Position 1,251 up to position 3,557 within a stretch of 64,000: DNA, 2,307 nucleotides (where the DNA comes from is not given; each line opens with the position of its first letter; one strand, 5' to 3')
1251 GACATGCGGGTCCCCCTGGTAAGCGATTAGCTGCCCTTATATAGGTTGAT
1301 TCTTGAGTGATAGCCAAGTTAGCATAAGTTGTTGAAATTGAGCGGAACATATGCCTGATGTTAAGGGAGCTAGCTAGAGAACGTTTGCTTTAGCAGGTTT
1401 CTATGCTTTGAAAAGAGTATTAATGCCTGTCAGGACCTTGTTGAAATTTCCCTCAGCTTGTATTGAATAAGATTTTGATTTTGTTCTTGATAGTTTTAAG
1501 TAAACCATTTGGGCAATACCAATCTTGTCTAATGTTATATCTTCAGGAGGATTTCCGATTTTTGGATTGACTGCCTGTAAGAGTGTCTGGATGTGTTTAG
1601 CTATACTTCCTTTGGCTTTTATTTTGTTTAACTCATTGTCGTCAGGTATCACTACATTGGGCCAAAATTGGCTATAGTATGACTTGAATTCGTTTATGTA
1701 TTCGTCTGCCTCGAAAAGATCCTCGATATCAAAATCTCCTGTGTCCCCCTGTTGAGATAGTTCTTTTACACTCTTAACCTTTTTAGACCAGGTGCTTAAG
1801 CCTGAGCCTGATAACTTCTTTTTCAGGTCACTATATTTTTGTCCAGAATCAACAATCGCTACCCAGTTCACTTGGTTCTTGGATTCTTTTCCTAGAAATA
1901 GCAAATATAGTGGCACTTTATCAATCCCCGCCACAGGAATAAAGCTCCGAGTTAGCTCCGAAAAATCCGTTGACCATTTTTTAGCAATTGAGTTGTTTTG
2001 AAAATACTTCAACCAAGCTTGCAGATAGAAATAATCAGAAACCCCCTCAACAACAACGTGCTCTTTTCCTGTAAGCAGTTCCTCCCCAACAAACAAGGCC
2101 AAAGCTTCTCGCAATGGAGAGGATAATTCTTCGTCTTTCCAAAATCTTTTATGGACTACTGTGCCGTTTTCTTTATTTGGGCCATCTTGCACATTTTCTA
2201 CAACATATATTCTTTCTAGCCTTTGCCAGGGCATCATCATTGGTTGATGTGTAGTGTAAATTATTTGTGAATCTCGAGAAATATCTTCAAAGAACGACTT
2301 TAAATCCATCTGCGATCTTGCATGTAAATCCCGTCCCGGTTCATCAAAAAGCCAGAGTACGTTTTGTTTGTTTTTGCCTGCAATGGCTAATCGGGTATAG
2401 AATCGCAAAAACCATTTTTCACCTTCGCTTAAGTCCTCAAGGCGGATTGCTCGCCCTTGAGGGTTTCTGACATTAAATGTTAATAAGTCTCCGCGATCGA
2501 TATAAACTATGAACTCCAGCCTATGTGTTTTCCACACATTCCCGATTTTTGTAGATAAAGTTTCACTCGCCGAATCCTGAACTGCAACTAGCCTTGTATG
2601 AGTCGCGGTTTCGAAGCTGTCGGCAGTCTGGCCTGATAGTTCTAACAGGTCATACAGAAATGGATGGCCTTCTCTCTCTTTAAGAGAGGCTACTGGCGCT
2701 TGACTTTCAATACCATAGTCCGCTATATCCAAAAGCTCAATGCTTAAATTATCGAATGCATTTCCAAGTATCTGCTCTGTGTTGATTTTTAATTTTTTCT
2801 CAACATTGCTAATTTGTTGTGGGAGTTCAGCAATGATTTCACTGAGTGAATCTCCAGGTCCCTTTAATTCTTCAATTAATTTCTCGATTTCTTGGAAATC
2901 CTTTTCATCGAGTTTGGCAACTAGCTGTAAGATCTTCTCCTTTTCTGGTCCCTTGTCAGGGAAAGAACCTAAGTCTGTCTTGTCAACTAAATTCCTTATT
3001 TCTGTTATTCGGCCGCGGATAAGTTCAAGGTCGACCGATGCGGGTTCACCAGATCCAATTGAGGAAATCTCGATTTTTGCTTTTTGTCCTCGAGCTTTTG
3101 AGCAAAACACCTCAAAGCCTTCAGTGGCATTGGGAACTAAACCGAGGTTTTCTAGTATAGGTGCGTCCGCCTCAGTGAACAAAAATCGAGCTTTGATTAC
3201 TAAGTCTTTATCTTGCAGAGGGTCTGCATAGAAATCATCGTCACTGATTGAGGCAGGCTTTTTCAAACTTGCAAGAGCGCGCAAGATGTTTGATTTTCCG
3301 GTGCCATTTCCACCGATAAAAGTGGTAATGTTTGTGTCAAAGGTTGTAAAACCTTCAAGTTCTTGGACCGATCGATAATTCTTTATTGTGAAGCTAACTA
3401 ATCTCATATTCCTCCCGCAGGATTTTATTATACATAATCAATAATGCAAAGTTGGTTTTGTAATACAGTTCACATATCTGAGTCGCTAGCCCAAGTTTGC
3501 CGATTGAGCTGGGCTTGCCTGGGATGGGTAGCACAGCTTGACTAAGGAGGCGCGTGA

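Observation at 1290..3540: AT-rich single-gene island encoding an ABC-ATPase/TOPRIM fusion (OLD- or fused-PARIS-like): candidate anti-phage defence cassette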

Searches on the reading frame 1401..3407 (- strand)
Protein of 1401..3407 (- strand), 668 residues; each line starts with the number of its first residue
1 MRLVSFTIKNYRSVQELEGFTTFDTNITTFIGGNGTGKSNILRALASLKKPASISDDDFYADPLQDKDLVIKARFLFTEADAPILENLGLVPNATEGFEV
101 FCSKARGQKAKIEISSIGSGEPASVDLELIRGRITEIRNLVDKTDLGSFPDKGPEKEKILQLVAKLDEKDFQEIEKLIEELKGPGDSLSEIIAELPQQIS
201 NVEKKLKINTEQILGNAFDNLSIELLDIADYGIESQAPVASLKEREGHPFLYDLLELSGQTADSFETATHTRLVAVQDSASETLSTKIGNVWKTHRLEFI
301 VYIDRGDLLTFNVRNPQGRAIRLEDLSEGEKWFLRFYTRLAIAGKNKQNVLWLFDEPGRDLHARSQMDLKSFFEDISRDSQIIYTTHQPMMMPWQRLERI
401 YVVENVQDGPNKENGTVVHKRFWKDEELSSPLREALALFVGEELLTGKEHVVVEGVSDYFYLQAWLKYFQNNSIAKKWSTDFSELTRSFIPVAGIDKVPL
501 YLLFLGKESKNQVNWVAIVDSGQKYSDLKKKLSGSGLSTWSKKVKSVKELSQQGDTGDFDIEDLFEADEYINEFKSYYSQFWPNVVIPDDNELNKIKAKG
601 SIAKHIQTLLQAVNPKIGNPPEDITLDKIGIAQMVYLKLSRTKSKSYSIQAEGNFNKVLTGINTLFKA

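Call 3: search_protein_families(library=pfam, proteins=[window:1401-3407:-], max_evalue=1)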
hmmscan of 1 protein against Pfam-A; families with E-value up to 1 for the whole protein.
window:1401-3407:- (668 aa): 13 families
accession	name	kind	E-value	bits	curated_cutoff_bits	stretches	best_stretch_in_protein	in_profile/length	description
PF13175.12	AAA_15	-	8.9e-21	75.3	32.1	1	1-391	1-373/374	AAA ATPase domain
PF13304.12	AAA_21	-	2.5e-14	54.5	27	2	310-389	222-300/304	AAA domain, putative AbiEii toxin, Type IV TA system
PF02463.25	SMC_N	-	2.3e-11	44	40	2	4-45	3-44/220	RecF/RecN/SMC N terminal domain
PF13476.12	AAA_23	-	0.00051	21.2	27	1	7-209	3-189/201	AAA domain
PF00005.33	ABC_tran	-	0.0017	19.4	25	1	25-53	11-39/137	ABC transporter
PF20469.4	OLD-like_TOPRIM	-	0.012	16.6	23.2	1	450-520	6-65/67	Overcoming lysogenization defect protein-like, TOPRIM domain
PF18061.6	CRISPR_Cas9_WED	-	0.023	15.3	27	1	134-182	27-74/131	CRISPR-Cas9 WED domain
PF08542.16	Rep_fac_C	-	0.032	15.1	23.6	1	154-208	1-59/88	Replication factor C C-terminal domain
PF13555.12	AAA_29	-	0.04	14.1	27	1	23-49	19-46/61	P-loop containing region of AAA domain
PF01025.24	GrpE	-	0.044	13.9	25.8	1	168-230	10-72/165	GrpE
PF03193.22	RsgA_GTPase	-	0.073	13.3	30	1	9-47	92-128/174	RsgA GTPase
PF13521.12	AAA_28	-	0.2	12.3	27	1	30-48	4-22/164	AAA domain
PF02697.20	VAPB_antitox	-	0.87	10.9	27.9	0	180-199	15-35/69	Putative antitoxin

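Call 4: search_protein_families(library=padloc, proteins=[window:1401-3407:-], max_evalue=1)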
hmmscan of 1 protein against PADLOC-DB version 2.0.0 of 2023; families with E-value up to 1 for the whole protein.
window:1401-3407:- (668 aa): 114 families (the best 25 are shown)
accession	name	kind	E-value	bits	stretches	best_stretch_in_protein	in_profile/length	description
PDLC02979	AriA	-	4.4e-23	80.7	1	1-391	1-372/373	-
PDLC02358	Old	-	3.7e-17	60.3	2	1-89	2-82/578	Old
PDLC02981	AriAB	-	6.1e-17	59.5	2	308-464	292-447/694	-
PDLC00293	PtuA1|PtuA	-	3.4e-16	57.3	2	316-407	306-401/527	AAA ATPase domain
PDLC02335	AbiLi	-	5.5e-16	56.5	1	2-405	49-253/326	AbiLi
PDLC02980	AriA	-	6.7e-16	57.1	2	309-389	221-300/304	-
PDLC04135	mad3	-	2e-15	55.2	1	2-409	1-343/374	mads_3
PDLC00271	PtuA1|PtuA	-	1.3e-14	52.6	2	1-82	1-82/421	AAA ATPase domain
PDLC02914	ATPase-Toprim_I-B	-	3e-13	47.8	2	279-408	138-264/443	-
PDLC00091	GajA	-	1.2e-12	45.4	2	349-560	297-501/627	AAA ATPase domain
PDLC00289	PtuA1|PtuA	-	1.6e-12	45.2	2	314-405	216-305/404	AAA ATPase domain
PDLC00067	GajA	-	7.5e-12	42.5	2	345-578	301-515/604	AAA ATPase domain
PDLC04182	HEC-01A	-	3.2e-11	40.8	2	304-409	265-368/406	-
PDLC00083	GajA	-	4.1e-11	40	2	1-68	1-71/639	AAA ATPase domain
PDLC00090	GajA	-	4.2e-11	40.3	1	1-92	1-97/659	AAA ATPase domain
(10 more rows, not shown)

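Call 5: search_protein_families(library=ncbifam, proteins=[window:1401-3407:-], max_evalue=1)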
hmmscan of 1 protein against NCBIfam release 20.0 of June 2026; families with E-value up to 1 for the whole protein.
window:1401-3407:- (668 aa): 58 families (the best 25 are shown)
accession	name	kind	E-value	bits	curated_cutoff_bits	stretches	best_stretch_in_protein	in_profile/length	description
NF010061.0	PRK13538.1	equivalog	2.9e-07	30.2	195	2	339-401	146-205/211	cytochrome c biogenesis heme-transporting ATPase CcmA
NF041760.1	PtuA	equivalog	9e-07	28.2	500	1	3-46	52-93/524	retron Ec78 anti-phage system effector ATPase PtuA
TIGR01189.1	ccmA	equivalog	1.9e-06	27.7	131.6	2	347-392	144-190/198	heme ABC exporter ATP-binding protein CcmA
TIGR04435.1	restrict_AAA_1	hypoth_equivalog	1e-05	24.5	300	2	12-47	26-59/568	restriction system-associated AAA family ATPase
TIGR00611.2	recf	equivalog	2.1e-05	23.8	172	1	5-52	3-48/339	DNA replication/repair protein RecF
NF002244.0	PRK01156.1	equivalog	3.3e-05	22.2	847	2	279-384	757-865/895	DNA double-strand break repair ATPase Rad50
NF003034.1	PRK03918.1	equivalog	5.2e-05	21.4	700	1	1-46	1-44/878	DNA double-strand break repair ATPase Rad50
NF038234.1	retron_eff_Eco8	equivalog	6.5e-05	21.7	250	1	1-46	1-44/679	retron Eco8 family effector endonuclease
NF040873.1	AztA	equivalog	0.00012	21.7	220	1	24-53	17-46/191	zinc ABC transporter ATP-binding protein AztA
NF010171.0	PRK13652.1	equivalog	0.00028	20.1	476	1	338-426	144-230/277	cobalt transporter ATP-binding subunit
TIGR04521.1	ECF_ATPase_2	equivalog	0.00031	19.9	330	1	339-418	152-233/279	energy-coupling factor transporter ATPase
NF008409.0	PRK11231.1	equivalog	0.00043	19.7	375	1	20-53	23-56/255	Fe(3+) dicitrate ABC transporter ATP-binding protein FecE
TIGR00972.1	3a0107s01c2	equivalog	0.00081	18.8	343.2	1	24-49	26-51/248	phosphate ABC transporter ATP-binding protein PstB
NF041034.1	Rad50_Sulf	equivalog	0.00081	17.4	1000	0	3-45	3-43/872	DNA double-strand break repair ATPase Rad50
NF041774.1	tung_ATPbind_TupC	equivalog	0.00087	18.4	400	1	24-55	25-56/319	tungstate ABC transporter ATP-binding protein TupC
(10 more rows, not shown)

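Call 10: find_homologous_proteins(query=window:1401-3407:-, max_evalue=0.001)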
Query window:1401-3407:- (668 aa): 91 proteins with E <= 0.001 among 8000 candidates.
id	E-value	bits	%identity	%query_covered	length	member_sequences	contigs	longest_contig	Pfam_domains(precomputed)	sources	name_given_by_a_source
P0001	0.0e+0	1492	100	100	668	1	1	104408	PF13175.13,PF02463.26,PF13304.13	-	-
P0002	1.3e-211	723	52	100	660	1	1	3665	PF13175.13,PF13476.13,PF02463.26,PF13304.13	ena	-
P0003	2.8e-188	646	48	100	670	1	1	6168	PF13175.13,PF02463.26,PF13304.13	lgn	-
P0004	8.2e-183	627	47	100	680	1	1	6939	PF00005.34,PF13175.13,PF13476.13,PF02463.26,PF13304.13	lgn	-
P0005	1.5e-180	620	47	100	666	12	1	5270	PF13175.13,PF13476.13,PF02463.26,PF13304.13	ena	-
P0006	6.5e-177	608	46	100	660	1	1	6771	PF13175.13,PF13476.13,PF02463.26,PF13304.13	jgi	-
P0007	2.4e-175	603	46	100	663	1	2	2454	PF13175.13,PF02463.26,PF13304.13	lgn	-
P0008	1.1e-165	571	43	100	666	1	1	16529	PF13175.13,PF13476.13,PF02463.26,PF13304.13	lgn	-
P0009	3.3e-163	563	43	100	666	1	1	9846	PF00005.34,PF13175.13,PF02463.26,PF13304.13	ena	-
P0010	5.0e-162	559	46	100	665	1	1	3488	PF13175.13,PF13476.13,PF02463.26,PF13304.13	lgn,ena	-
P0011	1.4e-161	557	45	100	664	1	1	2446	PF13175.13,PF13476.13,PF02463.26,PF13304.13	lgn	-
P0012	1.5e-161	557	43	100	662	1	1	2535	PF13175.13,PF13476.13,PF02463.26,PF13304.13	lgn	-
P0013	2.0e-161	557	45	100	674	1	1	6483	PF13175.13,PF13476.13,PF02463.26,PF13304.13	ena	-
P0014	1.4e-160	554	46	100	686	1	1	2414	PF13175.13,PF13476.13,PF02463.26,PF13304.13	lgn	-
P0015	1.9e-159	550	44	99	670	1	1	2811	PF13175.13,PF13476.13,PF02463.26,PF13304.13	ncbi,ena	-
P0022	1.7e-148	514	40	100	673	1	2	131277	PF13175.13,PF13476.13,PF13555.13,PF02463.26,PF13304.13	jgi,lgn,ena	jgi:predicted ATPase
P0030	1.0e-141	492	40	100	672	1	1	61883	PF11398.15,PF13175.13,PF13476.13,PF02463.26,PF13304.13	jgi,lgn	jgi:predicted ATP-dependent endonuclease of OLD family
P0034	2.7e-135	471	39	100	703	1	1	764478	PF13175.13,PF02463.26,PF13304.13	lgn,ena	-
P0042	9.5e-124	432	37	100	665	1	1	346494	PF13175.13,PF13476.13,PF02463.26,PF13304.13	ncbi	-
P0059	2.7e-31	127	26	100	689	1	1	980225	PF13175.13,PF02463.26,PF13304.13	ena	-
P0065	5.9e-28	116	26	87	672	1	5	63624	PF11398.15,PF13175.13,PF13304.13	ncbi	ncbi:MAG: AAA family ATPase [Thermoanaerobaculia bacterium]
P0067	9.8e-28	115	24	87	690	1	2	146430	PF13175.13,PF02463.26,PF13304.13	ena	-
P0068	3.9e-26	110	23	100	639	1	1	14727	PF20469.5,PF13175.13,PF02463.26,PF13304.13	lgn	-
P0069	2.3e-25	107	29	58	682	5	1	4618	PF20469.5,PF13175.13,PF02463.26,PF13304.13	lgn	-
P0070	1.0e-24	105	25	100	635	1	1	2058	PF20469.5,PF13175.13,PF02463.26,PF13304.13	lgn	-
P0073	6.0e-22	96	25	100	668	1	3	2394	PF13175.13,PF02463.26,PF13304.13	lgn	-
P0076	8.3e-21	92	32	29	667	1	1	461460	PF20469.5,PF13175.13,PF02463.26,PF13304.13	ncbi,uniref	ncbi:AAA family ATPase [Oleispirillum naphthae]|uniref:AAA family ATPase n=1 Tax=Oleispirillum napht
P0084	1.8e-6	45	24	85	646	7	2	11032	PF13514.13,PF13175.13,PF13476.13,PF02463.26,PF13304.13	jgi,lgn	jgi:predicted ATP-dependent endonuclease of OLD family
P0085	2.3e-6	45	27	26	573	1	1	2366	PF20469.5,PF00005.34,PF13175.13,PF13476.13,PF02463.26,PF13304.13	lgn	-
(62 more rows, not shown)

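Call 14: search_solved_structures(query=A1, max_evalue=1, show_alignments=3)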
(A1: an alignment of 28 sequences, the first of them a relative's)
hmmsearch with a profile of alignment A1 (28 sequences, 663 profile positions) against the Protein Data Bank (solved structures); distinct sequences matched with E-value up to 1: 155 (the best 60 are shown).
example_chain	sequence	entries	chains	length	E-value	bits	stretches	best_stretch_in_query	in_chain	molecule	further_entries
8roj_A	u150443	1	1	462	1.3e-12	50.3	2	1-189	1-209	Structural maintenance of chromosomes protein 3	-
8p0a_B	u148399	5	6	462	1.7e-11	46.6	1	1-189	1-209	Structural maintenance of chromosomes protein 3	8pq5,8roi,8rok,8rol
8roh_A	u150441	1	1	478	3.9e-11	45.4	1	1-190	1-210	Structural maintenance of chromosomes protein 3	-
3qku_A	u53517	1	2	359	1.8e-10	43.2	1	1-181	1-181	DNA double-strand break repair rad50 ATPase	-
4nch_A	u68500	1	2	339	2.4e-10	42.8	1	1-56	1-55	DNA double-strand break repair Rad50 ATPase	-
6p74_A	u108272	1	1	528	3.2e-10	42.4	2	353-411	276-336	Putative ATP-dependent endonuclease of the OLD family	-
3aux_A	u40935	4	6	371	4.1e-10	42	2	1-203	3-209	DNA double-strand break repair rad50 ATPase | DNA double-strand break repair Rad50 ATPase,DNA double-strand break repair Rad50 ATPase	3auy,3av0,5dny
6zz6_B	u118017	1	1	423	5.4e-10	41.6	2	3-89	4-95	Structural maintenance of chromosomes protein 3,Structural maintenance of chromosomes prot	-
3qkt_A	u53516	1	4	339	7.1e-10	41.2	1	1-56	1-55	DNA double-strand break repair rad50 ATPase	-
5f3w_B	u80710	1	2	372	1.4e-09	40.3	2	1-203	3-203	DNA double-strand break repair Rad50 ATPase,DNA double-strand break repair Rad50 ATPase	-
7w1m_B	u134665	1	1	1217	2e-09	39.7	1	1-206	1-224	Structural maintenance of chromosomes protein 3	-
4nck_A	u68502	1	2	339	3.1e-09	39.1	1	1-56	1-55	DNA double-strand break repair Rad50 ATPase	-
4nci_A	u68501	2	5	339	3.2e-09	39.1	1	1-56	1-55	DNA double-strand break repair Rad50 ATPase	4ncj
6wg3_B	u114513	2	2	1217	8.8e-09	37.6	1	1-206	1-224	Structural maintenance of chromosomes protein 3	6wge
8jq9_B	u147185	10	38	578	2.2e-08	36.3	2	1-199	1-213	Endonuclease GajA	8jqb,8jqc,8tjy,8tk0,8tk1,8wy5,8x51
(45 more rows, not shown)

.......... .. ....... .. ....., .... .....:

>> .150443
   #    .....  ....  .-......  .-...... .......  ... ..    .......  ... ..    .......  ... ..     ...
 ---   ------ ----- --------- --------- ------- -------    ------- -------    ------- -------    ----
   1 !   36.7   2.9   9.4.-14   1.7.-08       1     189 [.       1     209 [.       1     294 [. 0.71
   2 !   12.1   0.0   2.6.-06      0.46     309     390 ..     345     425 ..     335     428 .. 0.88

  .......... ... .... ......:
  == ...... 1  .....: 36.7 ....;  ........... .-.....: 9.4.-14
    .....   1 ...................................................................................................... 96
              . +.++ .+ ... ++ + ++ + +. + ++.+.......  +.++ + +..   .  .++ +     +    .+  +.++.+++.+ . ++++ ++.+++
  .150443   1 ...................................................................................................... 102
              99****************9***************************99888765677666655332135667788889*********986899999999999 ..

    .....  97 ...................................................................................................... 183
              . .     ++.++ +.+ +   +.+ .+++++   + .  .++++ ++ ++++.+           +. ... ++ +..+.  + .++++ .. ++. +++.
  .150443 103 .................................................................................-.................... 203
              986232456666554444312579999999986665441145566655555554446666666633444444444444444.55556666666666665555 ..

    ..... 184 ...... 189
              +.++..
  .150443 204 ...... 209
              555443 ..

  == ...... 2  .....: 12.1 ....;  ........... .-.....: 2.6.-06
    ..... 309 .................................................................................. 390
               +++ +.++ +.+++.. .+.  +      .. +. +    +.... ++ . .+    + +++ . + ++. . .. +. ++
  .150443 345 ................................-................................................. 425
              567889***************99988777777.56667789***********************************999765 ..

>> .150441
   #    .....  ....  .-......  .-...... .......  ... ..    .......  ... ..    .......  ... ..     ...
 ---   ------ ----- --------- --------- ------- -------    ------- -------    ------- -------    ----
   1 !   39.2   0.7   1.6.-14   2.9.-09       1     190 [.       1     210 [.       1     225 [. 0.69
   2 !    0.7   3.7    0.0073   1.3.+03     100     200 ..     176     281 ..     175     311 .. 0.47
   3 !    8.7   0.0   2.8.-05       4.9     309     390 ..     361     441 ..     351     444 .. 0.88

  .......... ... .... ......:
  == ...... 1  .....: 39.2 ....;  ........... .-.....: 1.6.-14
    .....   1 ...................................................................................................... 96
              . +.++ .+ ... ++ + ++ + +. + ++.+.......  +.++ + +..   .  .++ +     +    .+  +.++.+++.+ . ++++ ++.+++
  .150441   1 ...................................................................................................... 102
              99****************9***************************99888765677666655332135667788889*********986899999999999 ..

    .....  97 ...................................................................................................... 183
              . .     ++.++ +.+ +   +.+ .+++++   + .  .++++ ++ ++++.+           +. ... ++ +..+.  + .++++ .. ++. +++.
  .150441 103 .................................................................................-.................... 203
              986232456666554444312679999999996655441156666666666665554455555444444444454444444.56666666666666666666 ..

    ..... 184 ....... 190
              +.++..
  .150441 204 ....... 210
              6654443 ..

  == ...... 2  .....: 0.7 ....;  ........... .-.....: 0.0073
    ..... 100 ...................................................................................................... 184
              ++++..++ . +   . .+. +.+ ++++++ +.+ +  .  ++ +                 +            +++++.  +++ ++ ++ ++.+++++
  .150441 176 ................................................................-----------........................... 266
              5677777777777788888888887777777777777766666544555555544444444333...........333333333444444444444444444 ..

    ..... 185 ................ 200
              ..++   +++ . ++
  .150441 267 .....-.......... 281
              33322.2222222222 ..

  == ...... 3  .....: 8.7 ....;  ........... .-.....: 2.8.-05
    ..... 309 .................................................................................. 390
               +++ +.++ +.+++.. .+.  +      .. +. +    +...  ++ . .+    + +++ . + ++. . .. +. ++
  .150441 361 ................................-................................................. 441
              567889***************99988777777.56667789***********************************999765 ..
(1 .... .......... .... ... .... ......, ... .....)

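Call 24: find_encoding_contigs(protein=P0001, flank=10000, max_places=3)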
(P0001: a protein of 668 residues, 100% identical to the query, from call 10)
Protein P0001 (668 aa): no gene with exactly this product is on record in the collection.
